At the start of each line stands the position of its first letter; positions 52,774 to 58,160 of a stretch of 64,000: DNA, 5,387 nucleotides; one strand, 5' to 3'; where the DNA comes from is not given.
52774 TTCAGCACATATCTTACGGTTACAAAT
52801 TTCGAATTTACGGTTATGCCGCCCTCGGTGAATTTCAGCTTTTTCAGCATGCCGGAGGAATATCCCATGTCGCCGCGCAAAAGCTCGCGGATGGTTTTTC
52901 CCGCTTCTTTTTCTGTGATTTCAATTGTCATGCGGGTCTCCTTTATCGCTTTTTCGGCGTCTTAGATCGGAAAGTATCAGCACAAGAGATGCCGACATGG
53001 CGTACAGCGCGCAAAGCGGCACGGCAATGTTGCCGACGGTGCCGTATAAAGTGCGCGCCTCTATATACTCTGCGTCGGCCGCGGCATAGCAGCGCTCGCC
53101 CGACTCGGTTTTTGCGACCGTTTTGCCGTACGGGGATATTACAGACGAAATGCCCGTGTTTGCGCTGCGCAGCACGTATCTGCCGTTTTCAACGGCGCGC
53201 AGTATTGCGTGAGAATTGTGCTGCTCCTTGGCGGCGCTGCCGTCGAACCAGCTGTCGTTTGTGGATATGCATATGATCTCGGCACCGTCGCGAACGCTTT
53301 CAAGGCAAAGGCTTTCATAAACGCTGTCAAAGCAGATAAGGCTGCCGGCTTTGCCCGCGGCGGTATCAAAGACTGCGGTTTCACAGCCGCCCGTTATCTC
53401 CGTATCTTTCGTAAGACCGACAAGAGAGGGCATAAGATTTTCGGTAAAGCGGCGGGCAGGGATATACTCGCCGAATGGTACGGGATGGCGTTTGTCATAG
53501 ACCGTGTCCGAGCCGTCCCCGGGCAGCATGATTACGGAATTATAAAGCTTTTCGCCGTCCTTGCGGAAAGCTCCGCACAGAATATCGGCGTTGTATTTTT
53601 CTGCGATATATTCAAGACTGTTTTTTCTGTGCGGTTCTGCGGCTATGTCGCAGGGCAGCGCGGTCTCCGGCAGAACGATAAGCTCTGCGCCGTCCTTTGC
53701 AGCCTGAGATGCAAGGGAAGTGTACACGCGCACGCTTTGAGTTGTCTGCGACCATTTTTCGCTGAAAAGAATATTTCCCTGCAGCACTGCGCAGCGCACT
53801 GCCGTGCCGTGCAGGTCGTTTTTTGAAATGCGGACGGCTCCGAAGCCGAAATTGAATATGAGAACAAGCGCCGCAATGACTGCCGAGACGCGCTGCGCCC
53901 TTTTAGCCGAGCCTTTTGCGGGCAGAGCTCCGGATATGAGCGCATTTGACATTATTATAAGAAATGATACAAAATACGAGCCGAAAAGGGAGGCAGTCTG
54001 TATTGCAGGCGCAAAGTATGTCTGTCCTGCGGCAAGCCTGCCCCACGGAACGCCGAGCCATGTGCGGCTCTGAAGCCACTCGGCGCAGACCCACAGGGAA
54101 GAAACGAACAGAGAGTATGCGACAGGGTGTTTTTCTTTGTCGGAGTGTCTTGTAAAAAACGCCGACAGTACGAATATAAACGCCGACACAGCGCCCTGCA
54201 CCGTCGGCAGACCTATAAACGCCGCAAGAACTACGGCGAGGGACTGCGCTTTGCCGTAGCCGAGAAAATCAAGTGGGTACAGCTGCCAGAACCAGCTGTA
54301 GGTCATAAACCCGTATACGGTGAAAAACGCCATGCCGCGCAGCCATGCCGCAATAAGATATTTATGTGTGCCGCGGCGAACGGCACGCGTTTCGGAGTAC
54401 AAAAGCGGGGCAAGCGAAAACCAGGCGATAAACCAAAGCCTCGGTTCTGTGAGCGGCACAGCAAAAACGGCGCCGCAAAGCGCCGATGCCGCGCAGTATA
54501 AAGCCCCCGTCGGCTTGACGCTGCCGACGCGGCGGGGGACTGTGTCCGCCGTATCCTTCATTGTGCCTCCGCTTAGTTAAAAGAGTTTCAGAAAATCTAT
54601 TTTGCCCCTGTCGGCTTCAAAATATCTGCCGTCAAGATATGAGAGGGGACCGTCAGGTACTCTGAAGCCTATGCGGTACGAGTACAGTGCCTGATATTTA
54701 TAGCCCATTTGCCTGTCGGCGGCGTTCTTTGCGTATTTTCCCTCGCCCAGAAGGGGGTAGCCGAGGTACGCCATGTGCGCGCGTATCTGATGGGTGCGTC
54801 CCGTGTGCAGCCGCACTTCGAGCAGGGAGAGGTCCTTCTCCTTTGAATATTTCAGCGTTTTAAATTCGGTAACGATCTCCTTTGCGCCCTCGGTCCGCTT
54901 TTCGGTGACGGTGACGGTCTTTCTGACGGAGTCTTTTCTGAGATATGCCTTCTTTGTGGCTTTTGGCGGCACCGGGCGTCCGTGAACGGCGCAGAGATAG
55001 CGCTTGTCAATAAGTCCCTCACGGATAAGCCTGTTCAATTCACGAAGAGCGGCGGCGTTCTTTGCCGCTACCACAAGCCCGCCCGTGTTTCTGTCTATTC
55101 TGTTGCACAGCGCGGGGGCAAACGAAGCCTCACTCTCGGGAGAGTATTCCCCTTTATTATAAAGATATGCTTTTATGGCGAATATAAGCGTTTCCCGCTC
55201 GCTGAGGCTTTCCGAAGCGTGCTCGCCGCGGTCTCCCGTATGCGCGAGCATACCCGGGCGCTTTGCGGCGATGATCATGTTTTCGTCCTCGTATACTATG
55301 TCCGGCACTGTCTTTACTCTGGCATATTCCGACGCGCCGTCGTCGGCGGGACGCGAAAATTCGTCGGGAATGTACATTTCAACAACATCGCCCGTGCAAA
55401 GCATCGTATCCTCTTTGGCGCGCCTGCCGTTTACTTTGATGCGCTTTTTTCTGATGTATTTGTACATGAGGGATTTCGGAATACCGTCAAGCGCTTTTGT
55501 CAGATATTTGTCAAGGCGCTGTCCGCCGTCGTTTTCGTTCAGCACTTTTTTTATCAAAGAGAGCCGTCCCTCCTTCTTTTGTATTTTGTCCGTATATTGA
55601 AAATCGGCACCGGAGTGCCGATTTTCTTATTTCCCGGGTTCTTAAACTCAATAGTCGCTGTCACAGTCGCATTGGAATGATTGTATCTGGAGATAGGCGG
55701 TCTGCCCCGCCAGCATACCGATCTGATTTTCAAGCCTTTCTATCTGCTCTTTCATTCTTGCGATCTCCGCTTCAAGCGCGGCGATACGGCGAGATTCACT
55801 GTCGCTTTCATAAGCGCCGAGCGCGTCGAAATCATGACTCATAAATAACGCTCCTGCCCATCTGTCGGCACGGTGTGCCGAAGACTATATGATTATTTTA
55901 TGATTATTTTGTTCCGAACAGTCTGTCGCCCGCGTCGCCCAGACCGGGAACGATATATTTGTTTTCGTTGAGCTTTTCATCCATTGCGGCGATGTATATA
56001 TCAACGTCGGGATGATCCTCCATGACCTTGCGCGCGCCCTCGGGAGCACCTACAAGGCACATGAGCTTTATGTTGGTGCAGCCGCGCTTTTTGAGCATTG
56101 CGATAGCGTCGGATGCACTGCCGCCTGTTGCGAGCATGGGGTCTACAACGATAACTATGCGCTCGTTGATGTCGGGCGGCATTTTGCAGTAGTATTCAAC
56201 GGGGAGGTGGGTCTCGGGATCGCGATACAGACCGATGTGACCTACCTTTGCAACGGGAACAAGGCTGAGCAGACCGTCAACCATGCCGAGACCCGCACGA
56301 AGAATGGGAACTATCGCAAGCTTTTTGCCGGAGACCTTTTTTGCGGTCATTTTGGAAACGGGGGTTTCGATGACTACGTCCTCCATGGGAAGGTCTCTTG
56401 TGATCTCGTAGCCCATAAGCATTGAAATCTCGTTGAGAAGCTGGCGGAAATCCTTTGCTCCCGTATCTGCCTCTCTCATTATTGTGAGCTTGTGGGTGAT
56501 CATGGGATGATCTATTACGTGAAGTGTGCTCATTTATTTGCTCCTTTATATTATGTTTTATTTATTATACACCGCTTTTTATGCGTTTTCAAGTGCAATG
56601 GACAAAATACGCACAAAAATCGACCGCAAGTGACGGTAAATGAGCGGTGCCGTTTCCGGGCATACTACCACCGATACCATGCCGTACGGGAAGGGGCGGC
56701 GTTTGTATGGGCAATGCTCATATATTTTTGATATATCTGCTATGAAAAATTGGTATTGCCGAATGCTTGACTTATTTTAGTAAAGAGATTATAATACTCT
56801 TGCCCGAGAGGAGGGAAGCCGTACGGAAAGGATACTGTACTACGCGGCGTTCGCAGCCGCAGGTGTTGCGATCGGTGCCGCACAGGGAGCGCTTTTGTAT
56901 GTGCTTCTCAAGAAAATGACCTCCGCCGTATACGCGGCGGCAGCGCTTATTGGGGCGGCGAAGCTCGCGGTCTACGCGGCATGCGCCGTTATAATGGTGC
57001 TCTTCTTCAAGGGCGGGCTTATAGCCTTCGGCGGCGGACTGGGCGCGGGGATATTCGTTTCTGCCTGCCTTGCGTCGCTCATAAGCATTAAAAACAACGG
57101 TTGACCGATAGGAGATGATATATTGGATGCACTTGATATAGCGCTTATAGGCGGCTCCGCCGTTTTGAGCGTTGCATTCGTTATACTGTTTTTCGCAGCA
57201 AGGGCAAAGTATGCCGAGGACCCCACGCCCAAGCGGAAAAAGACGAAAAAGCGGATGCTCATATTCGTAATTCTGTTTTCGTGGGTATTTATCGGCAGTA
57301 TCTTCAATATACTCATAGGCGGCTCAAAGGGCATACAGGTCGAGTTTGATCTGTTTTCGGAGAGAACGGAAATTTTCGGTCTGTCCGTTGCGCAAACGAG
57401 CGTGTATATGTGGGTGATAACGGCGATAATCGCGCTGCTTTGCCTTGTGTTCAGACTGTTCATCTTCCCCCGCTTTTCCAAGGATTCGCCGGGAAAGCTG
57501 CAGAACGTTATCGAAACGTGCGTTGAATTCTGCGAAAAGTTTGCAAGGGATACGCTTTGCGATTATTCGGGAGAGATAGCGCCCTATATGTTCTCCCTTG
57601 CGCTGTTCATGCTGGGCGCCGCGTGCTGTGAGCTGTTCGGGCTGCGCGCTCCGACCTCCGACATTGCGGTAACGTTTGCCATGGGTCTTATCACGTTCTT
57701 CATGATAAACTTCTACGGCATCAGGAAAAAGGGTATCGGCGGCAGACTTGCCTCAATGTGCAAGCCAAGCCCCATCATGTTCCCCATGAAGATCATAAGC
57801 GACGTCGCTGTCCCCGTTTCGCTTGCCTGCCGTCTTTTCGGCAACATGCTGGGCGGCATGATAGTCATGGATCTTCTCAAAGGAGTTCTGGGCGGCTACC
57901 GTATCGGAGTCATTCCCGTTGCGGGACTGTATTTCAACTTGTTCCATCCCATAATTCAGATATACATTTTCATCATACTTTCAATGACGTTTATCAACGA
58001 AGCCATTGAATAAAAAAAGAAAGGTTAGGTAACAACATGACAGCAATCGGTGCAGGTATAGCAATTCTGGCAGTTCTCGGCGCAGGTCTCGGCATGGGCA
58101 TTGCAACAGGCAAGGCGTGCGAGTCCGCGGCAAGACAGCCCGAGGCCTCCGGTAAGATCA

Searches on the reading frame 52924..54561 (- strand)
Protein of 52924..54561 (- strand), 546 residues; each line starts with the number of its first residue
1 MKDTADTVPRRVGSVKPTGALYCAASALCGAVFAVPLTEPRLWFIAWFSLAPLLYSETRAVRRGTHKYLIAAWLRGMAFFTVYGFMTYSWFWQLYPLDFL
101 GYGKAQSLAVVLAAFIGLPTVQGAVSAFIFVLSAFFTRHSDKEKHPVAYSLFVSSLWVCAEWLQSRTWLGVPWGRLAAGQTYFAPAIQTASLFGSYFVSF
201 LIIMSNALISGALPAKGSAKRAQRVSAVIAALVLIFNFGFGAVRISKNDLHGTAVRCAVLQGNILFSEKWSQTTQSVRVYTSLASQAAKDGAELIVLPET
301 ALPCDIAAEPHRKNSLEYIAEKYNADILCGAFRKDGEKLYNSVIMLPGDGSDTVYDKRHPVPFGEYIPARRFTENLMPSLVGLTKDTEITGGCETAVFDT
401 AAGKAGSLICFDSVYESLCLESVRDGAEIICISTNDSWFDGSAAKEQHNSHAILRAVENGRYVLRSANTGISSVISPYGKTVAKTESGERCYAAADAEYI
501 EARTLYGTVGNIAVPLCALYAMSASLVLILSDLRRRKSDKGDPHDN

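Call 86: search_protein_families(library=pfam, proteins=[window:52924-54561:-], max_evalue=0.001)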
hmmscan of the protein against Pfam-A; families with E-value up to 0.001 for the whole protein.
window:52924-54561:- (546 aa): 2 families
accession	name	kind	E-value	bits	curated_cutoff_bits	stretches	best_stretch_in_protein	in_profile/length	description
PF00795.27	CN_hydrolase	-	4.1e-37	128.3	23.2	1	257-501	2-252/256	Carbon-nitrogen hydrolase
PF20154.4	LNT_N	-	9.9e-20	71.8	27.1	1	30-208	2-159/159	Apolipoprotein N-acyltransferase N-terminal domain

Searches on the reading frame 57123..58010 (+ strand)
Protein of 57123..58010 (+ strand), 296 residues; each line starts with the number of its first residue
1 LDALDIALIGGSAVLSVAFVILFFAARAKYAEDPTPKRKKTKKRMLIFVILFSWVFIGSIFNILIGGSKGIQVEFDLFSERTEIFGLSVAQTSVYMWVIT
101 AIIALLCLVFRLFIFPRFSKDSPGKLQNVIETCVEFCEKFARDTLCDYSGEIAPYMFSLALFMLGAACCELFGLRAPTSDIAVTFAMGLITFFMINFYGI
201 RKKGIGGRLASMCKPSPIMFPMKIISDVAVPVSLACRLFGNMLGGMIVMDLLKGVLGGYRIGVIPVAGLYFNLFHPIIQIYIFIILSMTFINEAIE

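Call 86: search_protein_families(library=pfam, proteins=[window:57123-58010:+], max_evalue=0.001)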
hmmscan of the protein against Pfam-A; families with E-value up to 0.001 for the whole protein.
window:57123-58010:+ (296 aa): 1 family
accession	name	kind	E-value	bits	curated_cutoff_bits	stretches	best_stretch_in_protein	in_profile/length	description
PF00119.25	ATP-synt_A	-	3.5e-42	145.2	33.9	1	96-292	4-217/217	ATP synthase A chain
